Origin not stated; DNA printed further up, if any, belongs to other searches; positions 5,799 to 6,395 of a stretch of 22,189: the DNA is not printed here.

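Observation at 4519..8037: Four-gene membrane operon: tiny 2-TM protein, SPFH/band-7 scaffold, 98-aa unknown and an Mrr-nuclease-fold::PAP2-phosphatase fusion. Candidate undescribed membrane-anchored module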

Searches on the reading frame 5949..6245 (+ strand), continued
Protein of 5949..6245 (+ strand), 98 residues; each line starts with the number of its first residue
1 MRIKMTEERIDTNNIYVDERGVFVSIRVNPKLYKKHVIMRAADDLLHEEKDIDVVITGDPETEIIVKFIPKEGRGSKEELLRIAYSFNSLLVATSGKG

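Call 85: search_protein_families(library=pfam, proteins=[L034:660-1076:+, L034:1430-2308:+, L034:8135-10135:-, L034:10125-11258:-, L055:6990-7757:+, L055:6407-6766:+, L046:4687-6951:+], max_evalue=0.01)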
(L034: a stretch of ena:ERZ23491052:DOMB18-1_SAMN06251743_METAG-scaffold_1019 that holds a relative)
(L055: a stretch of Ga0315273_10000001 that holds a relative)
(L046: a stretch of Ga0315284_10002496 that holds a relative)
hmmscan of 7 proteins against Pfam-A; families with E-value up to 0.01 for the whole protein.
L034:660-1076:+ (138 aa): 3 families
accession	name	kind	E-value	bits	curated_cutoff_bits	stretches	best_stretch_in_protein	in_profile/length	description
PF18895.5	T4SS_pilin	-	4.9e-13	49.4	26.6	1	49-113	8-71/71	Type IV secretion system pilin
PF04956.18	TrbC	-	4e-07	30.6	27.9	1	13-112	9-97/98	TrbC/VIRB2 pilin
PF01061.29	ABC2_membrane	-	0.0034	17.4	26.9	0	6-69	11-75/211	ABC-2 type transporter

L034:1430-2308:+ (292 aa): 1 family
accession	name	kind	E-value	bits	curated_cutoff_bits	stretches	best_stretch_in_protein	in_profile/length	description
PF12666.12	PrgI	-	8.6e-08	33.1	27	1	4-74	1-78/91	PrgI family protein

L034:8135-10135:- (666 aa): 0 families

L034:10125-11258:- (377 aa): 1 family
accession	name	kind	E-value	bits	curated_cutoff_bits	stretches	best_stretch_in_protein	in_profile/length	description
PF18895.5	T4SS_pilin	-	0.0056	17.2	26.6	1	119-171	12-63/71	Type IV secretion system pilin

L055:6990-7757:+ (255 aa): 0 families

L055:6407-6766:+ (119 aa): 2 families
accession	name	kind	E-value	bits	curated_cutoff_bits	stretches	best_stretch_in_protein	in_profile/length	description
PF18895.5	T4SS_pilin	-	7.2e-14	52.1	26.6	1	29-103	2-71/71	Type IV secretion system pilin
PF04956.18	TrbC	-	2.8e-07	31.1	27.9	1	1-102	1-97/98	TrbC/VIRB2 pilin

L046:4687-6951:+ (754 aa): 0 families
